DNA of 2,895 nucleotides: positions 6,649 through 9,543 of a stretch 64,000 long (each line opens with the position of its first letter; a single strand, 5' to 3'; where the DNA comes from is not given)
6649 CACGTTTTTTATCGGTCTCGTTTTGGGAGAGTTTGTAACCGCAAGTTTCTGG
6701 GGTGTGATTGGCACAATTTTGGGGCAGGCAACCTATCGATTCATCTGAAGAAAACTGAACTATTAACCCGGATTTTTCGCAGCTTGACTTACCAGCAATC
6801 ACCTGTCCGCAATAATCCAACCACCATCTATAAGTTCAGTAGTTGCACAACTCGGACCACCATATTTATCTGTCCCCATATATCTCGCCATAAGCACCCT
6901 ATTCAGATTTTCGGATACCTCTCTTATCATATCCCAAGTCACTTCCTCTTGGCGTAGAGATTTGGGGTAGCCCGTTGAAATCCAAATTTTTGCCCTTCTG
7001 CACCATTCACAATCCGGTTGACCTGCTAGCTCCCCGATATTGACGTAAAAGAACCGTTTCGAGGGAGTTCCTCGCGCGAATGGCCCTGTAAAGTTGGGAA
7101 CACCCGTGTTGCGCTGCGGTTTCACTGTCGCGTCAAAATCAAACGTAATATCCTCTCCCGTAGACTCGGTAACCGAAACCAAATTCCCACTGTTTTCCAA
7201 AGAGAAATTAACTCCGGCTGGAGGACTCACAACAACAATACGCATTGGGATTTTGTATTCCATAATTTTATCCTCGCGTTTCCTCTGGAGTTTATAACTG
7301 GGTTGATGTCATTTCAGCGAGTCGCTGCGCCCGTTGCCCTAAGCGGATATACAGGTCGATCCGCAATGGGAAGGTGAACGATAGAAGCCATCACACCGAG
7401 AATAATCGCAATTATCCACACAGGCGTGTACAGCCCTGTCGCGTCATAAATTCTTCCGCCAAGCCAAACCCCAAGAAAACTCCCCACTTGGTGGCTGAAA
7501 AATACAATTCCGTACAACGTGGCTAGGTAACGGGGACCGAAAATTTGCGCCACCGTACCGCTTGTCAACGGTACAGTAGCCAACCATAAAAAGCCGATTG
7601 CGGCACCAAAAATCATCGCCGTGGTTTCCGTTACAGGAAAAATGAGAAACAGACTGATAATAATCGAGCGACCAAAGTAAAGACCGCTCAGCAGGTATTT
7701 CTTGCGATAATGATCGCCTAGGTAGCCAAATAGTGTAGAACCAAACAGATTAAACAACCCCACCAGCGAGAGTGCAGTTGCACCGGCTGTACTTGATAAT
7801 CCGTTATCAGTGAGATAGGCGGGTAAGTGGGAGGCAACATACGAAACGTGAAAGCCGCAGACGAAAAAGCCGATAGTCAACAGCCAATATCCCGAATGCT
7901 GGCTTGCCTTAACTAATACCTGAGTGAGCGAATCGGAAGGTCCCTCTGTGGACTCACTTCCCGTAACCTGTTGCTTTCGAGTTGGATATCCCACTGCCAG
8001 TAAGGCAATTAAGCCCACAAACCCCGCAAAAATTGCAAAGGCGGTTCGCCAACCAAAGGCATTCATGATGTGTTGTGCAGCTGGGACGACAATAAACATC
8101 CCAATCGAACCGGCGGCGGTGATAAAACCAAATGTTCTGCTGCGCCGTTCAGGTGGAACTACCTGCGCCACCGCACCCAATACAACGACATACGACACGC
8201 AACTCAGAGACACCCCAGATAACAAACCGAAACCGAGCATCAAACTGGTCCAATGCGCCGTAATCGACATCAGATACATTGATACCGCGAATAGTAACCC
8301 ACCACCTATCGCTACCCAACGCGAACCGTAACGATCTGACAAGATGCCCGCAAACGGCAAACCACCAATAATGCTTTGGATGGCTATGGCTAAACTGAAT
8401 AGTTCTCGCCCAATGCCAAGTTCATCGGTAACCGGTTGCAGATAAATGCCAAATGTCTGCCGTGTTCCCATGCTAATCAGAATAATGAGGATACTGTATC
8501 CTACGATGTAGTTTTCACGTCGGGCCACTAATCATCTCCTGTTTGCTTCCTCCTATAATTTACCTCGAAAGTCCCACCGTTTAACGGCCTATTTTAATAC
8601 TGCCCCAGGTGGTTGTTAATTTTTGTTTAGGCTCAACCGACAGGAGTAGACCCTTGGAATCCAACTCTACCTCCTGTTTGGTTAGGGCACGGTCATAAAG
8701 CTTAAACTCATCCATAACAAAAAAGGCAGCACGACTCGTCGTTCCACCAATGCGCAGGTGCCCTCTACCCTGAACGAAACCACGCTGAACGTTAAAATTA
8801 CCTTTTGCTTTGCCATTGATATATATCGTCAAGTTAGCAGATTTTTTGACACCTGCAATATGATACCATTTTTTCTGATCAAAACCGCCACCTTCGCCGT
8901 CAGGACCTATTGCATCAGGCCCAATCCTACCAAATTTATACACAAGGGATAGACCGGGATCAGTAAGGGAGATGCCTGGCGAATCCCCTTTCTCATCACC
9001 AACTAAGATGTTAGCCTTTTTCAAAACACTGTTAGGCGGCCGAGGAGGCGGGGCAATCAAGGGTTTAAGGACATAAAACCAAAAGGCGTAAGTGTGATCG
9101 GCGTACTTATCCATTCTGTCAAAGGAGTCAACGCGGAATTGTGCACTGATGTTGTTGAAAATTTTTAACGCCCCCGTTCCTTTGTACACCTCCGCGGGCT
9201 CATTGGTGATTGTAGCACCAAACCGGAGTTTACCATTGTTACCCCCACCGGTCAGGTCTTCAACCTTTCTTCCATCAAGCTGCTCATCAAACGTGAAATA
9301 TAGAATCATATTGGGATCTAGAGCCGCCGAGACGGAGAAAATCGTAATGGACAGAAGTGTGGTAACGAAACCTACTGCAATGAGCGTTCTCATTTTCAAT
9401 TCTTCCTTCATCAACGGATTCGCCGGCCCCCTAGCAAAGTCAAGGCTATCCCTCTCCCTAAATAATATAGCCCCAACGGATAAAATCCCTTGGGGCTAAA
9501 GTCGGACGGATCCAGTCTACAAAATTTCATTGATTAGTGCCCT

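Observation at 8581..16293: Array of seven tandem secreted LamG/ConA-like paralogues plus a divergently transcribed eighth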

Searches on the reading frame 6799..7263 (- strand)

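Call 7: search_protein_families(library=ncbifam, proteins=[window:6799-7263:-], max_evalue=0.01)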
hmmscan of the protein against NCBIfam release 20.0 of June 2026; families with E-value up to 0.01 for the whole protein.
window:6799-7263:- (154 aa): 0 families

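Call 31: search_protein_families(library=pfam, proteins=[window:6799-7263:-], max_evalue=0.001)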
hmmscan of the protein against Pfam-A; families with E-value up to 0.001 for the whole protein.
window:6799-7263:- (154 aa): 1 family
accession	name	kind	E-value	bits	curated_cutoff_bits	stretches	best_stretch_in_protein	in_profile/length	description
PF19452.4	DUF5990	-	2.9e-28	98.9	23.2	1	6-150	2-138/140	Family of unknown function (DUF5990)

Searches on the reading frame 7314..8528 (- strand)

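Call 7: search_protein_families(library=ncbifam, proteins=[window:7314-8528:-], max_evalue=0.01)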
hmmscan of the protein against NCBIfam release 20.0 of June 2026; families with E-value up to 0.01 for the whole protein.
window:7314-8528:- (404 aa): 17 families
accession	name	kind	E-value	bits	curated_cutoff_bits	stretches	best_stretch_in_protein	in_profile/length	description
NF049980.1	SfMCT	equivalog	5e-36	124.2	320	1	9-377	4-378/378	L-lactate MFS transporter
TIGR00890.1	2A0111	subfamily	6e-21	74.8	374.85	1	10-377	6-371/377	oxalate/formate antiport family MFS transporter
TIGR04259.1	oxa_formateAnti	equivalog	1.4e-19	70.2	335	1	13-385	9-388/405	oxalate/formate MFS antiporter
TIGR00895.1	2A0115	subfamily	2.8e-15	56.2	418.55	2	187-359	225-396/398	aromatic acid/H+ symport family MFS transporter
NF038246.1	bile_salt_MFS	equivalog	6.3e-15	54.9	400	1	28-383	27-398/408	conjugated bile salt MFS transporter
TIGR00880.1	2_A_01_02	superfamily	5.9e-14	52.4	131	2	47-177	6-133/141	multidrug resistance protein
NF033135.1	cmx_cmrA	equivalog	2.7e-11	43.2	400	1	114-382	110-370/374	Cmx/CmrA family chloramphenicol efflux MFS transporter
TIGR00892.1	2A0113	subfamily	4.4e-10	38.9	586.1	1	13-387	25-418/455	monocarboxylate transporter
NF008586.0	PRK11551.1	equivalog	1.5e-09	37.4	410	1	11-388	19-395/406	3-(3-hydroxy-phenyl)propionate transporter MhpT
NF002921.0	PRK03545.1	equivalog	1.2e-08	34.3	401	1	65-315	73-308/396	sugar transporter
TIGR00893.1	2A0114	subfamily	2.5e-08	33.3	395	1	33-386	20-396/399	D-galactonate transporter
NF007782.0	PRK10473.1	subfamily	6.7e-08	32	417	1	48-179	46-178/394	MdtL family multidrug efflux MFS transporter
NF038077.1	MFS_export_MxcK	equivalog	1.3e-06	27.6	525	1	93-336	99-341/405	myxochelin export MFS transporter MxcK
TIGR00894.1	2A0114euk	subfamily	1.9e-05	23.4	626.45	1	60-177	96-213/465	Na(+)-dependent inorganic phosphate cotransporter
NF003024.0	PRK03893.1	subfamily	9.1e-05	21.4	604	1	48-174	65-186/497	sialate:H+ symport family MFS transporter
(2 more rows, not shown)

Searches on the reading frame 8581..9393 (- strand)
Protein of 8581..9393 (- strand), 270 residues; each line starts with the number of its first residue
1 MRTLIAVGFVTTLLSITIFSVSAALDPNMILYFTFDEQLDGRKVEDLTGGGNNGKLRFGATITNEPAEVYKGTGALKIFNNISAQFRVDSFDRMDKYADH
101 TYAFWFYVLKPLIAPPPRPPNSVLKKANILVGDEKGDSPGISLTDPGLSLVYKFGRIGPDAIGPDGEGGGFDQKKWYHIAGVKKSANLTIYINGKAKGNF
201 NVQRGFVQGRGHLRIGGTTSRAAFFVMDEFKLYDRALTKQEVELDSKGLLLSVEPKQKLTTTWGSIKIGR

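Call 4: search_protein_families(library=pfam, proteins=[window:8581-9393:-], max_evalue=0.1)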
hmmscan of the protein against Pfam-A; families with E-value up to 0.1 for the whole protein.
window:8581-9393:- (270 aa): 1 family
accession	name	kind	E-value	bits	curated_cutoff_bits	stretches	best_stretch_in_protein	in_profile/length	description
PF13385.13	Laminin_G_3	-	6.1e-14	52.9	27.6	1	168-242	73-150/151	Concanavalin A-like lectin/glucanases superfamily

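Call 9: find_related_loci(query=A1, collection=genome_contigs, flank=10000)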
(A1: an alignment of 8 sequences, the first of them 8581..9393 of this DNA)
Query A1 (270 aa) in genome_contigs; peptide patterns used: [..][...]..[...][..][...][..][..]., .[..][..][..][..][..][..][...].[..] (x = any residue, [..] = any of these).
162 stretches matched a pattern; 29 encode a relative of the query (tblastn E <= 1e-3); 21 distinct loci.
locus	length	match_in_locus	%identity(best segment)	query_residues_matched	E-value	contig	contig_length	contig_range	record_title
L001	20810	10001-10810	91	1-270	1e-161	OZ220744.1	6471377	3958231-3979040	MAG: Candidatus Poribacteria bacterium isolate 67f587a8-c379-43ee-8694-439c00dbce40 genome assembly, chromosome: 1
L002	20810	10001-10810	90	1-270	1e-159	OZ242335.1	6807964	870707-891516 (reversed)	MAG: Candidatus Poribacteria bacterium isolate 0e18bbbf-3c5b-4f4e-9be4-718f64127597 genome assembly, chromosome: 1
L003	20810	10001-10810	89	1-270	8e-160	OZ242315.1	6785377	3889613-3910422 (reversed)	MAG: Candidatus Poribacteria bacterium isolate 55818b94-eea9-47de-9476-a843df335cd7 genome assembly, chromosome: 1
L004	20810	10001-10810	90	1-270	1e-158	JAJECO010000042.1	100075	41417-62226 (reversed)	MAG: Candidatus Poribacteria bacterium isolate jk18xAbins.25 k141_842556, whole genome shotgun sequence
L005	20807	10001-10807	89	1-269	2e-157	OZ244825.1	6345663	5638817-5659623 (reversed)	MAG: Candidatus Poribacteria bacterium isolate 9ee73198-b11f-455e-92bc-43fc746e3fb5 genome assembly, chromosome: 1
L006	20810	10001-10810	89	1-270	2e-156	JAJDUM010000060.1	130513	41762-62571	MAG: Candidatus Poribacteria bacterium isolate jk18x1bzbins.78 k141_136341, whole genome shotgun sequence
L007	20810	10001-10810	87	1-270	2e-148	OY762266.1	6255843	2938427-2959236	MAG: Candidatus Poribacteria bacterium isolate f15cbddf-0c87-47e8-aab1-4ca568006f86 genome assembly, chromosome: 1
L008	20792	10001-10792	70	1-269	1e-125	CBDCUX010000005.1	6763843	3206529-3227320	MAG: Candidatus Poribacteria bacterium isolate e6ba5316-27cc-4a72-bad8-a94c688688a0 genome assembly, contig: contig_5, w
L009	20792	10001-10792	70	1-269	4e-125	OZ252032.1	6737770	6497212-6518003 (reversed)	MAG: Candidatus Poribacteria bacterium isolate aa3f26ad-70d9-470a-add4-ad97223fdacd genome assembly, chromosome: 1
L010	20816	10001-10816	64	1-270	2e-115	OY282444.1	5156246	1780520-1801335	MAG: uncultured Poribacteria bacterium genome assembly, chromosome: 1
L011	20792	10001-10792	65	1-270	3e-114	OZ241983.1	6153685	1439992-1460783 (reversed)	MAG: Candidatus Poribacteria bacterium isolate 364a25e6-8d4f-453a-8db8-f2b726c437a0 genome assembly, chromosome: 1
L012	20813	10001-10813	64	1-269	4e-110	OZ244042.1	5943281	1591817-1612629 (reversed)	MAG: Candidatus Poribacteria bacterium isolate 82c2f847-b3a6-4516-8f18-366283cf6473 genome assembly, chromosome: 1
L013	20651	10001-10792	67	1-270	4e-118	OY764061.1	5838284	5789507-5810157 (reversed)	MAG: Candidatus Poribacteria bacterium isolate 89293177-375a-4259-af6b-6508537173d0 genome assembly, chromosome: 1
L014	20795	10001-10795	69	1-270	6e-126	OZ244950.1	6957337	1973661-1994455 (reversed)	MAG: Candidatus Poribacteria bacterium isolate 1741874c-865a-47cd-958f-7fa2b3d0eca7 genome assembly, chromosome: 1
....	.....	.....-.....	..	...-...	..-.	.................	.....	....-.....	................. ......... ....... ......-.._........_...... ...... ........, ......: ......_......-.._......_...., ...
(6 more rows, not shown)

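Call 57: predict_structure(alignment_id=A5)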
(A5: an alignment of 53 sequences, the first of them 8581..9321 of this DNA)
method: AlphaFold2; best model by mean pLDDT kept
length: 246 residues; sequences in the alignment: 53
mean_pLDDT: 87.2   pTM: 0.85
mean pLDDT of the five models: 87.2, 86.5, 86.1, 84.4, 78.6
residues with pLDDT >= 90: 161; 70-90: 55; 50-70: 16; < 50: 14
segments of 3 or more residues with pLDDT < 50: 230-236, 243-246
pLDDT, mean of each block of 10 residues (from residue 1): 92 88 94 96 93 94 94 94 87 81 66 83 88 91 93 98 97 93 85 91 97 97 79 47 47
secondary structure, 60 per line:
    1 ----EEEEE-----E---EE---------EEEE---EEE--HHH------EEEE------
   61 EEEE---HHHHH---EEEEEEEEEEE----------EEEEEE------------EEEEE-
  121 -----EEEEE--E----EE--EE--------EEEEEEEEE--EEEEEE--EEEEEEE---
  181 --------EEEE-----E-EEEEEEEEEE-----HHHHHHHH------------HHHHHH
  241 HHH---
elements in order: E5-9 E30-33 E37-39 E51-54 E61-64 H68-72 E76-86 E97-102 E115-119 E126-130 E152-160 E163-168 E171-177 E189-192 E200-209 H215-222 H235-243

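Call 62: fold_search(model_id=the predicted structure, library=pdb)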
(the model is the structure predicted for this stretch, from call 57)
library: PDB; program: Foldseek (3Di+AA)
matches with E <= 10: 1682; with E <= 0.001: 386
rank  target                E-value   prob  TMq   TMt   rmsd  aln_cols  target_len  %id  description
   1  1mz5                  1.3e-10  1.00  0.64  0.28   4.0       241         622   16  Trypanosoma rangeli sialidase (released 2002-10-16)
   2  9qco_A                1.5e-10  1.00  0.64  0.17   4.5       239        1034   15  NTNH-HA70 complex from Clostridium botulinum Serotype B1 (released 2025-09-10)
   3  1mz6                  3.7e-10  1.00  0.63  0.27   3.9       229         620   16  Trypanosoma rangeli sialidase in complex with the inhibitor DANA (released 2002-10-16)
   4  2a75                  4.1e-10  1.00  0.65  0.27   4.1       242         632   16  Trypanosoma rangeli Sialidase In Complex With 2,3- Difluorosialic Acid (Covalent Intermediate) (released 2005-11-22)
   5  6hox                  4.8e-10  1.00  0.61  0.37   5.2       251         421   19  Crystal structure of the binding domain of Paraclostridial Mosquitocidal Protein 1 (released 2019-07-10)
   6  9fyq_C                5.6e-10  1.00  0.65  0.39   5.8       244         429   17  Cryo-EM structure of native SV2A in complex with TeNT-Hc, gangliosides and Pro-Macrobody 5 (released 2025-05-21)
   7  1a8d                  6.6e-10  1.00  0.63  0.36   5.1       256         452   14  TETANUS TOXIN C FRAGMENT (released 1998-10-14)
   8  1af9                  8.1e-10  1.00  0.62  0.36   6.1       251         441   15  TETANUS NEUROTOXIN C FRAGMENT (released 1998-04-29)
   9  4kbb_B                8.1e-10  1.00  0.54  0.34   6.7       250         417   16  Structure of Botulinum neurotoxin B binding domain in complex with both synaptotagmin II and GD1a (released 2013-07-03)
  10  1n1s                  8.6e-10  1.00  0.65  0.28   4.0       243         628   16  Trypanosoma rangeli sialidase (released 2003-01-07)
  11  9qc8_B                8.6e-10  1.00  0.63  0.15   5.9       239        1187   15  BoNT-NTNH-HA70 complex from Clostridium botulinum Serotype B1 (released 2025-09-10)
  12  3v0a_B                9.5e-10  1.00  0.60  0.14   6.2       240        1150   11  2.7 angstrom crystal structure of BoNT/Ai in complex with NTNHA (released 2012-03-14)
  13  9qcm_A                9.5e-10  1.00  0.52  0.12   8.7       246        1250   15  Botulinum neurotoxin type B1, 14-subunit, Large Progenitor Toxin Complex (L-PTC) (released 2025-09-10)
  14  6zvm_AAA              1.1e-09  1.00  0.58  0.36   6.0       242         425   19  Botulinum neurotoxin B2 binding domain in complex with GD1a (released 2020-10-14)
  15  5n0b_A                1.1e-09  1.00  0.59  0.13   6.9       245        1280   16  Crystal structure of the tetanus neurotoxin in complex with GD1a (released 2017-06-21)
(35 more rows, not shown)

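Call 74: search_protein_families(library=ncbifam, proteins=[window:8581-9393:-], max_evalue=10)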
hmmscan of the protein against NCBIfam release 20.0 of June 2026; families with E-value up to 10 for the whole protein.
window:8581-9393:- (270 aa): 1 family
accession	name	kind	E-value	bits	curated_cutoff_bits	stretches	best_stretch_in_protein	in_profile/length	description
NF052521.1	TafC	equivalog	0.0011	18.2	410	1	171-243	279-357/373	TafC family fimbrial protein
